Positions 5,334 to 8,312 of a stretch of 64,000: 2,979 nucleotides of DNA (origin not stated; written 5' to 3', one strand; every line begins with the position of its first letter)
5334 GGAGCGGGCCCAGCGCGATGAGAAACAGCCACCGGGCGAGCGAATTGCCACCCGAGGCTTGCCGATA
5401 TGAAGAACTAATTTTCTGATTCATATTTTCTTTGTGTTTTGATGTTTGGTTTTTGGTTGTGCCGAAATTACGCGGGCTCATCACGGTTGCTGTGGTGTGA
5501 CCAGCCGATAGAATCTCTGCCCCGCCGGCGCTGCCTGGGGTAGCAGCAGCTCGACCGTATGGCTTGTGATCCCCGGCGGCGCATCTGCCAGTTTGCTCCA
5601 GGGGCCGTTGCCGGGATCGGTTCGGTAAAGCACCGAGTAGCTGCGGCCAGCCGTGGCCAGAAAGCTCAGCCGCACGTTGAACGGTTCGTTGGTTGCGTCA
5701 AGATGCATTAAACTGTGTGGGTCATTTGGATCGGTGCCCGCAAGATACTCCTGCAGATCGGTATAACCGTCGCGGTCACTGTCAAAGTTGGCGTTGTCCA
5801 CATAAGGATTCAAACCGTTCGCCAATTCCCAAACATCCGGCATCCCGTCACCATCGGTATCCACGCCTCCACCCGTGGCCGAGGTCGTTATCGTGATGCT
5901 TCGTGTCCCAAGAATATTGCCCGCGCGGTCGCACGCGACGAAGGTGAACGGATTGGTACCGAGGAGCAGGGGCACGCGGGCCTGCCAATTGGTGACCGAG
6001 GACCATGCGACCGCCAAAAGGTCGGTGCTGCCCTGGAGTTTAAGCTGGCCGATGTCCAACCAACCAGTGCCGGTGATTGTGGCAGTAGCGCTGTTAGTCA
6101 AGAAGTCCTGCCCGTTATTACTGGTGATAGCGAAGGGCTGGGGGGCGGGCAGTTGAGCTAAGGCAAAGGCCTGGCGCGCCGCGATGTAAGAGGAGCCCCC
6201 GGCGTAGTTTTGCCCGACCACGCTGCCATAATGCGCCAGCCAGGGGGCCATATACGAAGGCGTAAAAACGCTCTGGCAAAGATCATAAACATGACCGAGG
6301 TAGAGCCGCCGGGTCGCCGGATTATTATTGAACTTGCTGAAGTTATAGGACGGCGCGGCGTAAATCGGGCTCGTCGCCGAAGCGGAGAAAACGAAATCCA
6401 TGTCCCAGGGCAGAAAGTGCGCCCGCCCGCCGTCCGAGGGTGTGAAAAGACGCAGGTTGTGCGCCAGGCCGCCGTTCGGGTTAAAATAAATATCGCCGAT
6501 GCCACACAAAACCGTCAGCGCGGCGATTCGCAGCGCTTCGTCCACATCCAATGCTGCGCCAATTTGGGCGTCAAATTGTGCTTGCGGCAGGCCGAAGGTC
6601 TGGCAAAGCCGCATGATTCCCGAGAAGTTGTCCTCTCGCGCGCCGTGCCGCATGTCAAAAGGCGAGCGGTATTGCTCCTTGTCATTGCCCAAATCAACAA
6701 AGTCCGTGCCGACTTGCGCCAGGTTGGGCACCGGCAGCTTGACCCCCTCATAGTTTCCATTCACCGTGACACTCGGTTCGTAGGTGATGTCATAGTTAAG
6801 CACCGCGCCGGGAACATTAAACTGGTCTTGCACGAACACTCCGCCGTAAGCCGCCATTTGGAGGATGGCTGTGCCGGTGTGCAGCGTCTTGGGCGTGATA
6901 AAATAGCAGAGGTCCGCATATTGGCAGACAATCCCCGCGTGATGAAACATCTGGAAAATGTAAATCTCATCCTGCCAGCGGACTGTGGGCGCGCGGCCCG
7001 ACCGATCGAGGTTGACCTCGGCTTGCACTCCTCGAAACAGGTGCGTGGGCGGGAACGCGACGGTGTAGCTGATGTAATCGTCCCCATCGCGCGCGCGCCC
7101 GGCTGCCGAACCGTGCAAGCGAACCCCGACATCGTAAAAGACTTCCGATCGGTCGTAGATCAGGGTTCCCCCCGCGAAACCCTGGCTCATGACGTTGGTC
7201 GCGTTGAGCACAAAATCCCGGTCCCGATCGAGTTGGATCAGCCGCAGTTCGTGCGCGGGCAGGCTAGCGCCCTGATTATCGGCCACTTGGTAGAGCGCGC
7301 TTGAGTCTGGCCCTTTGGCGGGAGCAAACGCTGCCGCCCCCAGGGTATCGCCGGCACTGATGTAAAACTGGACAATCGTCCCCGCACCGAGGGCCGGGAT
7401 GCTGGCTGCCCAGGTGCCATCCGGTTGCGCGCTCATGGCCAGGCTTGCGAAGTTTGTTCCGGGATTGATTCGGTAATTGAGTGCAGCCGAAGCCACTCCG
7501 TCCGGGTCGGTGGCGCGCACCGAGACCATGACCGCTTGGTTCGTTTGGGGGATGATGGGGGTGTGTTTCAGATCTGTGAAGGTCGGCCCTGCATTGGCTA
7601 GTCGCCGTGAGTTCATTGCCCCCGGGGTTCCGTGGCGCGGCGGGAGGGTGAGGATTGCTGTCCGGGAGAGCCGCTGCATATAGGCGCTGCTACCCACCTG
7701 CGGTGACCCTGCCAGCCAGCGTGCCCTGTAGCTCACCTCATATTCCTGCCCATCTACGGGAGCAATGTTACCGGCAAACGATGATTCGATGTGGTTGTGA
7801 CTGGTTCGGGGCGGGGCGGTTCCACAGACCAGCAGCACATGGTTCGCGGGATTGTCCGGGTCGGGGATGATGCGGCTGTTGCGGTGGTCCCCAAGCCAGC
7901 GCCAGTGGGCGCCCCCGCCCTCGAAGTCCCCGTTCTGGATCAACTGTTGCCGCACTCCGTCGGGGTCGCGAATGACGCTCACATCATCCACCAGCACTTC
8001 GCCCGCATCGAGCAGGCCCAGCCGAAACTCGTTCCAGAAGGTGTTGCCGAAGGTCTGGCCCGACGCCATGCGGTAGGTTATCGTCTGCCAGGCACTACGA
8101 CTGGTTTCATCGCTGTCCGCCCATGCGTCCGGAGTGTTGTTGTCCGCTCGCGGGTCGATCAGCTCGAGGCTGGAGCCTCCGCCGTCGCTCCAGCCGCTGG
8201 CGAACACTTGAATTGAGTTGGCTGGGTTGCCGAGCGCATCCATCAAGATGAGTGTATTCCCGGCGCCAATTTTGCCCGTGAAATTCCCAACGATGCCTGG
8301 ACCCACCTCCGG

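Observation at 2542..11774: Two translationally coupled giant secreted proteins carry six copies of a discoidin-like module around LTD and CotH-kinase domains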

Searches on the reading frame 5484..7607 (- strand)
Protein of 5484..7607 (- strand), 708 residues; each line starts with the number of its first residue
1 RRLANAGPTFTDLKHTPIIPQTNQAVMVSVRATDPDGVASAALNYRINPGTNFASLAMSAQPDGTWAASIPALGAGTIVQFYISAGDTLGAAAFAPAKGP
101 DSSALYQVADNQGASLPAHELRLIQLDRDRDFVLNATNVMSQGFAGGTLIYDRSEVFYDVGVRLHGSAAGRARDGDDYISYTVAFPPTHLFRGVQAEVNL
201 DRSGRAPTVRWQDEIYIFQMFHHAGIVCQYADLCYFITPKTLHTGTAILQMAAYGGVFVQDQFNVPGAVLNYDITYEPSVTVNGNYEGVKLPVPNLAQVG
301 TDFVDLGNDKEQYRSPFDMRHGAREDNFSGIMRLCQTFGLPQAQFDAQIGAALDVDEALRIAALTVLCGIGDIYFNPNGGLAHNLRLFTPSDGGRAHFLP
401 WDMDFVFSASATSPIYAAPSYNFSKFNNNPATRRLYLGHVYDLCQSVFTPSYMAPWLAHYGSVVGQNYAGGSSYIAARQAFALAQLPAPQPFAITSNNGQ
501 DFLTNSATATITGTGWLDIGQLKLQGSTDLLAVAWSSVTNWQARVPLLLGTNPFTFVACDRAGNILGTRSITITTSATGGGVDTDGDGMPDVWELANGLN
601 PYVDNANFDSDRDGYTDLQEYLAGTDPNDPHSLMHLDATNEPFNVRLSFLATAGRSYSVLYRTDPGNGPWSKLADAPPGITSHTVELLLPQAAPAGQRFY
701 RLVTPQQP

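Call 49: predict_structure(alignment_id=A3)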
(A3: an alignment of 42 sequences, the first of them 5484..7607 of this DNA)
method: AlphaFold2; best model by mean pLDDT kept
length: 708 residues; sequences in the alignment: 42
mean_pLDDT: 90.1   pTM: 0.83
mean pLDDT of the five models: 90.1, 89.6, 86.5, 84.7, 84.3
residues with pLDDT >= 90: 507; 70-90: 152; 50-70: 46; < 50: 3
segments of 3 or more residues with pLDDT < 50: none
pLDDT, mean of each block of 10 residues (from residue 1): 74 96 97 93 97 97 96 97 95 95 96 89 95 75 87 95 78 76 92 91 83 92 93 93 92 83 92 72 61 62 92 88 88 96 97 97 95 84 91 95 88 92 94 96 96 96 92 96 96 96 95 96 92 95 94 96 93 92 90 91 92 91 90 87 90 93 84 93 92 75 74
secondary structure, 60 per line:
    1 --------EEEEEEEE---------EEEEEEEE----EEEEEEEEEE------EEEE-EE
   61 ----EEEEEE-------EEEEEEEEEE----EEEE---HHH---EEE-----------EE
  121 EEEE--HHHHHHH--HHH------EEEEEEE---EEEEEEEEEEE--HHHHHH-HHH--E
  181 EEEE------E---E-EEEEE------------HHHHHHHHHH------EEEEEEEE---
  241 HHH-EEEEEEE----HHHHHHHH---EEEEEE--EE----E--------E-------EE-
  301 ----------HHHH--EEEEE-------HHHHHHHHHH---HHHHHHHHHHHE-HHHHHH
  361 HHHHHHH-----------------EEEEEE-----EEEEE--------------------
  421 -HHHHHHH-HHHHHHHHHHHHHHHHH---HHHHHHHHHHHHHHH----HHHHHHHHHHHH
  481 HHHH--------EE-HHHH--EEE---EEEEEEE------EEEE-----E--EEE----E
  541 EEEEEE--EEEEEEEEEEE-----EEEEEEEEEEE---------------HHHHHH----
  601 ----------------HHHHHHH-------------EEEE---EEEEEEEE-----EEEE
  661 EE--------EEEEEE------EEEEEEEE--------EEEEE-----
elements in order (helices of 4 or more, strands of 3 or more residues): E9-16 E26-33 E38-47 E54-57 E65-70 E78-87 E92-95 E105-107 E119-124 H127-133 E145-151 E155-165 H168-173 E180-184 E197-201 H214-223 E230-237 E245-251 H256-263 E267-272 H311-314 E317-321 H329-338 H342-352 H355-367 E385-390 E396-400 H422-428 H430-446 H450-464 H469-484 H496-499 E502-504 E508-514 E521-524 E533-535 E540-546 E549-559 E565-575 H591-596 H617-623 E637-640 E644-651 E657-662 E671-676 E683-690 E699-703
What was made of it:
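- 6138..7295 (-): CotH kinase-fold domain (aa ~1494-1879). Catalytic Asp D1761 is at nt 6492-6494, Asn N1773 at 6456-6458 and metal-binding Asp D1791 at 6402-6404. AF2 pLDDT 90 (call 49).
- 5883..6110 (-): Ig-like β-domain (aa ~1889-1964). β-strands in the AF2 model (call 49).
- On CotH kinase family (PF08757): Model pLDDT 90 (call 49).
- On Known C-terminal sorting domains (T9SS CTD, PEP-CTERM and similar): The tail is a folded β-sandwich (call 49).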

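Call 51: fold_search(model_id=the predicted structure, library=pdb)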
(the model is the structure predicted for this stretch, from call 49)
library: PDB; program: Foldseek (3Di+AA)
matches with E <= 10: 1929; with E <= 0.001: 50
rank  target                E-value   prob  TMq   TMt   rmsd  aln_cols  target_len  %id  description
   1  5jd9                  5.9e-14  1.00  0.38  0.71   5.5       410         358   13  Bacillus cereus CotH kinase (released 2016-05-18)
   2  5jda                  6.9e-14  1.00  0.38  0.71   5.2       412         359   13  Bacillus cereus CotH kinase plus Mg2+/AMP (released 2016-05-18)
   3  3uto_B                2.0e-06  0.96  0.13  0.15  23.4       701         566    8  Twitchin kinase region from C.elegans (Fn31-NL-kin-CRD-Ig26) (released 2012-08-08)
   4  4ytg                  2.4e-06  1.00  0.12  0.19   3.7        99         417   25  Crystal structure of Porphyromonas gingivalis peptidylarginine deiminase (PPAD) mutant C351A in complex with dipeptide M (released 2015-07-01)
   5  5ak8                  2.8e-06  1.00  0.12  0.20   3.5       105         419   23  Structure of C351A mutant of Porphyromonas gingivalis peptidylarginine deiminase (released 2015-07-22)
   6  6i0x_B                3.2e-06  1.00  0.12  0.20   3.3       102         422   24  Porphyromonas gingivalis peptidylarginine deminase (PPAD) mutant G231N/E232T/N235D in complex with Cl-amidine. (released 2019-01-23)
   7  6rur_A                3.5e-06  0.98  0.12  0.13  30.6       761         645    7  Structure of the SCIN stabilized C3bBb convertase bound to properdin (released 2019-08-21)
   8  6i0x_A                4.3e-06  1.00  0.12  0.20   3.3       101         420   25  Porphyromonas gingivalis peptidylarginine deminase (PPAD) mutant G231N/E232T/N235D in complex with Cl-amidine. (released 2019-01-23)
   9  5ak7                  5.6e-06  1.00  0.12  0.20   3.5       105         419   23  Structure of wt Porphyromonas gingivalis peptidylarginine deiminase (released 2015-07-22)
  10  4ytb                  7.0e-06  1.00  0.12  0.20   3.4       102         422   24  Crystal structure of Porphyromonas gingivalis peptidylarginine deiminase (PPAD) in complex with dipeptide Asp-Gln. (released 2015-07-01)
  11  4yt9                  7.7e-06  1.00  0.11  0.18   3.7        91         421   25  Crystal structure of Porphyromonas gingivalis peptidylarginine deiminase (PPAD) substrate-unbound. (released 2015-07-15)
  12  9qk2_F                7.7e-06  0.89  0.11  0.12  39.8       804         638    8  Structure of the Complement classical and lectin pathway C3 convertase in complex with substrate C3 (released 2025-12-24)
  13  8uin_G                8.6e-06  0.97  0.12  0.13  30.6       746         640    8  Structure of the C3bBb-albicin complex (released 2024-05-08)
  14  5oj6_B                1.1e-05  0.80  0.11  0.11  25.2       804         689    7  Crystal structure of the chicken MDGA1 ectodomain in complex with the human neuroligin 1 (NL1(-A-B)) cholinesterase do (released 2017-08-23)
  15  2a74_A                1.8e-05  0.84  0.11  0.12  38.8       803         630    8  Human Complement Component C3c (released 2005-09-27)
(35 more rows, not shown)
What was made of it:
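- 7299..7592 (-): Ig-like domain (aa 1395-1492), similar to the C-terminal Ig-like domain of P. gingivalis peptidylarginine deiminase. Foldseek E 2e-6 (call 51).
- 6138..7295 (-): Foldseek match to 5jd9, E 6e-14, TM 0.71, about 410 alignment columns against a 358-residue chain (call 51).
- On CotH kinase family (PF08757): Foldseek E 6e-14, TM 0.71, about 410 alignment columns against a 358-residue chain (call 51).
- Closest known: Bacillus CotH spore-coat kinase. Same: Same atypical kinase fold over essentially the whole 358-residue chain (TM 0.71, call 51).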

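Call 81: search_solved_structures(query=A5, max_evalue=1, show_alignments=1)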
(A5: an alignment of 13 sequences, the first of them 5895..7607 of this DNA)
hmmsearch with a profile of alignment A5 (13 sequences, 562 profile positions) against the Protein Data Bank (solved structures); distinct sequences matched with E-value up to 1: 7.
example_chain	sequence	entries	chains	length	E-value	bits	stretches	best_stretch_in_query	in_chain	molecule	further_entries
6i0x_A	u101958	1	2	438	2.2e-05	26.2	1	12-99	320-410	Peptidylarginine deiminase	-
5ak8_A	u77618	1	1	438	2.2e-05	26.2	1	12-99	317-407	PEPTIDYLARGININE DEIMINASE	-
5ak7_A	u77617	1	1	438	2.2e-05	26.2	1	12-99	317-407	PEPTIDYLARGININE DEIMINASE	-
4ytg_A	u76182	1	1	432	2.4e-05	26.1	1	12-99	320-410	Peptidylarginine deiminase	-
4yt9_A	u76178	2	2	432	2.4e-05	26.1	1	12-99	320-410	Peptidylarginine deiminase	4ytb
5jd9_A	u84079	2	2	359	0.0028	19.2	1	336-459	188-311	Spore coat protein H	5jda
2w3j_A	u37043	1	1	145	0.6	11.5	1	517-558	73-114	CARBOHYDRATE BINDING MODULE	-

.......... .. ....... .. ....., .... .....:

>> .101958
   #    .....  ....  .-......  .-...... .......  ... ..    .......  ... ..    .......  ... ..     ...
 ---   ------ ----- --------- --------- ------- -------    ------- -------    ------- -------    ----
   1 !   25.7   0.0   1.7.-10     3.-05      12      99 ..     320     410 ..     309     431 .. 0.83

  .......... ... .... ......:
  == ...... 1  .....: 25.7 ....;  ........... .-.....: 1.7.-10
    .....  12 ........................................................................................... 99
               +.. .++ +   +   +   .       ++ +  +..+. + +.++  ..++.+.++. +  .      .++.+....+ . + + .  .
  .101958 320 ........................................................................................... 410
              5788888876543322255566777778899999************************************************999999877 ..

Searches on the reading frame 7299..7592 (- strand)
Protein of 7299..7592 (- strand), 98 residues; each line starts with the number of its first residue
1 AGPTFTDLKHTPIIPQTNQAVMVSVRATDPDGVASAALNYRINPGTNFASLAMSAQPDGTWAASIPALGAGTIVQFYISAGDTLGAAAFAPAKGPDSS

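Call 67: search_protein_families(library=pfam, proteins=[window:7299-7592:-], max_evalue=10)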
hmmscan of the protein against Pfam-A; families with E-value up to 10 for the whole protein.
seq(98 aa): 1 family
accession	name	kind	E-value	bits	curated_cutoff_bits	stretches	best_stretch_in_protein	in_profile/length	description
PF22184.2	CBM_56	-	0.042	14.5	27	1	33-77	21-63/75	Carbohydrate binding module family 56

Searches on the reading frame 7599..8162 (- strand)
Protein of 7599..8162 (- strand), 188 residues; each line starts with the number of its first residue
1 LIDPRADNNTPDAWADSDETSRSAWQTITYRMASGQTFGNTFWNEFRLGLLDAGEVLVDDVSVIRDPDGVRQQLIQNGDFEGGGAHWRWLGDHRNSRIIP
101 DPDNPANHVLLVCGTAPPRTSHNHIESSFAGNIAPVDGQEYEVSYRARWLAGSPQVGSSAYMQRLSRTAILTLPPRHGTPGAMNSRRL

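Call 67: search_protein_families(library=pfam, proteins=[window:7599-8162:-], max_evalue=10)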
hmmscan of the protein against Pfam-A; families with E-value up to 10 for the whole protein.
seq(188 aa): 0 families
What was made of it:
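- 7599..8162 (-): Unassigned domain (aa 1205-1392) containing 'NGDFE..HWR'. No Pfam hit (call 67).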
